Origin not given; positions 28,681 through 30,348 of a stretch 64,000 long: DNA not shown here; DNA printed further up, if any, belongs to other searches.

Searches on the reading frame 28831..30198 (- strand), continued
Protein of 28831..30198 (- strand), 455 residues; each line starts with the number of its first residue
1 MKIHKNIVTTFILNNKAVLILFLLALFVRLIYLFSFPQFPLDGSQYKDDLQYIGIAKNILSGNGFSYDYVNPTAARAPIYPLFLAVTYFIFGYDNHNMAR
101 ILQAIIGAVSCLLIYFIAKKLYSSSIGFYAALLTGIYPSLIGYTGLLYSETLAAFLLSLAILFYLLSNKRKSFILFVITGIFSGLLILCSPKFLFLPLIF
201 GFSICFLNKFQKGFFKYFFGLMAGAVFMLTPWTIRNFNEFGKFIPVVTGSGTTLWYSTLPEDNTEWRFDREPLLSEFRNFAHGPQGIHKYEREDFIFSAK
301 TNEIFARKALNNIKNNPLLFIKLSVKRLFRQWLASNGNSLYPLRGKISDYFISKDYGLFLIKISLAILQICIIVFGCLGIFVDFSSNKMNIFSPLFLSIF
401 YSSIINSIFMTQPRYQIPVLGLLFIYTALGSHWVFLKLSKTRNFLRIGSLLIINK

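Call 19: find_encoding_contigs(protein=P0028, flank=10000, max_places=2)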
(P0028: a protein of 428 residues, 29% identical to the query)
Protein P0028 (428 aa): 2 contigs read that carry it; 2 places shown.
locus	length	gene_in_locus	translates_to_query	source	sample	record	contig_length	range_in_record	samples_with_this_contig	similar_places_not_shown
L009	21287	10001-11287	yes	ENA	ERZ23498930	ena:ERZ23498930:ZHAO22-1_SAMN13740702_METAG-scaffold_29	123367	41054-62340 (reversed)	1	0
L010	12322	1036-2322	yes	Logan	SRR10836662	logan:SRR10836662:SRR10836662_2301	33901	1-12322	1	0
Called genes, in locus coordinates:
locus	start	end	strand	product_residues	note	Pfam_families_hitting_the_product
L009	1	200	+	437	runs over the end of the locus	-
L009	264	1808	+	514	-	PF03023:MurJ, PF13440:Polysacc_synt_3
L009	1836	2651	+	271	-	PF01066:CDP-OH_P_transf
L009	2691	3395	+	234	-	PF08241:Methyltransf_11, PF13649:Methyltransf_25 (weak)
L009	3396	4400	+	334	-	-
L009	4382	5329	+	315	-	PF01209:Ubie_methyltran, PF08003:Methyltransf_9, PF13489:Methyltransf_23, PF01728:FtsJ (weak), PF08241:Methyltransf_11, PF08242:Methyltransf_12, PF13649:Methyltransf_25, PF13847:Methyltransf_31, +1 more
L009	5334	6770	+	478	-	PF01266:DAO (faint), PF01593:Amino_oxidase, PF13450:NAD_binding_8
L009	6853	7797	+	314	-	PF13527:Acetyltransf_9, PF00583:Acetyltransf_1, PF13508:Acetyltransf_7 (weak), PF08445:FR47 (weak)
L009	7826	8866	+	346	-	PF01073:3Beta_HSD (weak), PF01370:Epimerase, PF02719:Polysacc_synt_2, PF04321:RmlD_sub_bind, PF08659:KR (weak), PF16363:GDP_Man_Dehyd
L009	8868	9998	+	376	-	PF01041:DegT_DnrJ_EryC1, PF00266:Aminotran_5 (weak)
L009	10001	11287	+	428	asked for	PF02366:PMT, PF13231:PMT_2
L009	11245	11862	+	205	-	PF00132:Hexapep (weak), PF25087:GMPPB_C (weak), PF25084:LbH_EIF2B (weak), PF25087:GMPPB_C (weak), PF00132:Hexapep, PF25084:LbH_EIF2B (weak), PF00132:Hexapep, PF14602:Hexapep_2 (weak)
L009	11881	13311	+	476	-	PF02310:B12-binding, PF04055:Radical_SAM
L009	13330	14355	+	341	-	PF01118:Semialdhyde_dh (weak), PF01408:GFO_IDH_MocA, PF02894:GFO_IDH_MocA_C, PF22725:GFO_IDH_MocA_C3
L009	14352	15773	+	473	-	PF02310:B12-binding, PF04055:Radical_SAM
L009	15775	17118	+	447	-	PF02310:B12-binding, PF04055:Radical_SAM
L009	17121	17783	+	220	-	PF01209:Ubie_methyltran (weak), PF13489:Methyltransf_23, PF13847:Methyltransf_31, PF08241:Methyltransf_11, PF08242:Methyltransf_12, PF13649:Methyltransf_25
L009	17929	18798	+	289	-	PF03706:LPG_synthase_TM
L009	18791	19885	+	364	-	PF01522:Polysacc_deac_1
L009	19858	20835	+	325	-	PF01073:3Beta_HSD, PF01370:Epimerase, PF02719:Polysacc_synt_2, PF04321:RmlD_sub_bind, PF07993:NAD_binding_4, PF16363:GDP_Man_Dehyd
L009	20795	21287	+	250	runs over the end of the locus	PF00535:Glycos_transf_2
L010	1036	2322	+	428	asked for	PF02366:PMT, PF13231:PMT_2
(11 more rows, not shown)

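Call 23: search_solved_structures(query=window:28831-30198:-, max_evalue=1)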
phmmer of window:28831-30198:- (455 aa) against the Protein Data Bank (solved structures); distinct sequences matched with E-value up to 1: 1.
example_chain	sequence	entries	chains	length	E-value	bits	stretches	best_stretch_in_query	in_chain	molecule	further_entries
6hum_L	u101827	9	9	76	0.27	13.4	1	132-195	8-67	NAD(P)H-quinone oxidoreductase subunit L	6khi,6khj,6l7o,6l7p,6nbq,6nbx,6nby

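Call 48: predict_structure(alignment_id=A1)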
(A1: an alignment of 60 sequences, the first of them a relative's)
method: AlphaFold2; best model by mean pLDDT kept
length: 455 residues; sequences in the alignment: 60
mean_pLDDT: 91.5   pTM: 0.91
mean pLDDT of the five models: 91.5, 90.7, 90.6, 90.4, 90.2
residues with pLDDT >= 90: 348; 70-90: 79; 50-70: 26; < 50: 2
segments of 3 or more residues with pLDDT < 50: none
pLDDT, mean of each block of 10 residues (from residue 1): 72 88 97 91 70 96 94 95 98 94 98 97 96 97 94 98 96 97 98 98 84 91 98 97 96 95 82 84 62 77 95 98 96 84 89 96 95 98 94 97 97 94 98 96 76 63
secondary structure, 60 per line:
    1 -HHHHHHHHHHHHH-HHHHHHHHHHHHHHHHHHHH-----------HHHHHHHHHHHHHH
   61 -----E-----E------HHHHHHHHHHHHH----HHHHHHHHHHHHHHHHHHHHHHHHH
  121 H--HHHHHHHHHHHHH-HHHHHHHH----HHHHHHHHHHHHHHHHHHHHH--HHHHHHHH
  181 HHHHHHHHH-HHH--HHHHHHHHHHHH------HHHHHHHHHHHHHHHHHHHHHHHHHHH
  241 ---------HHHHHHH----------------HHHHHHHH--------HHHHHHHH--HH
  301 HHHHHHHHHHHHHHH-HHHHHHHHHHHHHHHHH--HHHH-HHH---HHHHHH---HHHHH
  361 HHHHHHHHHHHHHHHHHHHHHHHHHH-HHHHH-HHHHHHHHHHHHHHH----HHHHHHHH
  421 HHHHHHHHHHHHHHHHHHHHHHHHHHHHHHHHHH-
elements in order: H2-14 H16-35 H47-60 H79-91 H96-121 H124-136 H138-145 H150-170 H173-189 H196-207 H214-240 H250-256 H273-280 H289-296 H299-315 H317-333 H336-339 H347-352 H356-386 H388-392 H394-408 H413-454

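Call 54: fold_search(model_id=the predicted structure, library=pdb)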
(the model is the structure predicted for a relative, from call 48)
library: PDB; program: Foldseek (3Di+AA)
matches with E <= 10: 254; with E <= 0.001: 20
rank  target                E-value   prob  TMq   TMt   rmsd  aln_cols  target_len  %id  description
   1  9n9j_I                8.8e-06  1.00  0.53  0.36  15.7       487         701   12  Structure of a GRP94 folding intermediate engaged with a CCDC134- and FKBP11-bound secretory translocon (released 2025-11-19)
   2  6gxc_A                9.6e-06  1.00  0.49  0.34  15.1       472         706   14  Bacterial oligosaccharyltransferase PglB in complex with an inhibitory peptide and a reactive lipid-linked oligosaccha (released 2018-11-14)
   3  6s7t_A                1.2e-05  1.00  0.53  0.36  15.3       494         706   13  Cryo-EM structure of human oligosaccharyltransferase complex OST-B (released 2019-12-18)
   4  7oci_F                1.4e-05  1.00  0.51  0.38  12.0       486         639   12  Cryo-EM structure of yeast Ost6p containing oligosaccharyltransferase complex (released 2022-02-16)
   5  5ogl_A                1.7e-05  1.00  0.51  0.34  14.3       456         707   14  Structure of bacterial oligosaccharyltransferase PglB in complex with an acceptor peptide and an lipid-linked oligosac (released 2017-10-25)
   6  7e9s_A                1.8e-05  1.00  0.46  0.26  16.0       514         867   14  Archaeal oligosaccharyltransferase AglB from Archaeoglobus fulgidus in complex with an inhibitory peptide and a dolich (released 2021-09-08)
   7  3waj                  1.9e-05  1.00  0.53  0.32  15.4       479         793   15  Crystal structure of the Archaeoglobus fulgidus oligosaccharyltransferase (O29867_ARCFU) complex with Zn and sulfate (released 2013-10-30)
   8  8b6l_I                2.2e-05  1.00  0.50  0.35  15.0       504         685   12  Subtomogram average of the human Sec61-TRAP-OSTA-translocon (released 2022-12-07)
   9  3wak                  2.6e-05  1.00  0.54  0.30  15.8       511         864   14  Crystal structure of the Archaeoglobus fulgidus oligosaccharyltransferase (O29867_ARCFU) in the apo form (released 2013-10-30)
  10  3rce_A                3.6e-05  1.00  0.48  0.33  15.6       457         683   14  Bacterial oligosaccharyltransferase PglB (released 2011-06-15)
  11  8agc_A                3.8e-05  1.00  0.51  0.35  14.8       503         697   14  Structure of yeast oligosaccharylransferase complex with lipid-linked oligosaccharide and non-acceptor peptide bound (released 2022-12-07)
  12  8age_A                3.9e-05  1.00  0.52  0.38  11.5       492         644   12  Structure of yeast oligosaccharylransferase complex with acceptor peptide bound (released 2022-12-07)
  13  6s7o_A                6.3e-05  1.00  0.52  0.38  15.9       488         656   12  Cryo-EM structure of human oligosaccharyltransferase complex OST-A (released 2019-12-18)
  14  6ezn_F                6.6e-05  1.00  0.50  0.36  14.1       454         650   13  Cryo-EM structure of the yeast oligosaccharyltransferase (OST) complex (released 2018-01-17)
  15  5gmy_A                6.6e-05  1.00  0.52  0.29  15.6       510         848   14  Crystal structure of the Archaeoglobus fulgidus oligosaccharyltransferase (O29867_ARCFU) tethered with an acceptor pep (released 2017-02-01)
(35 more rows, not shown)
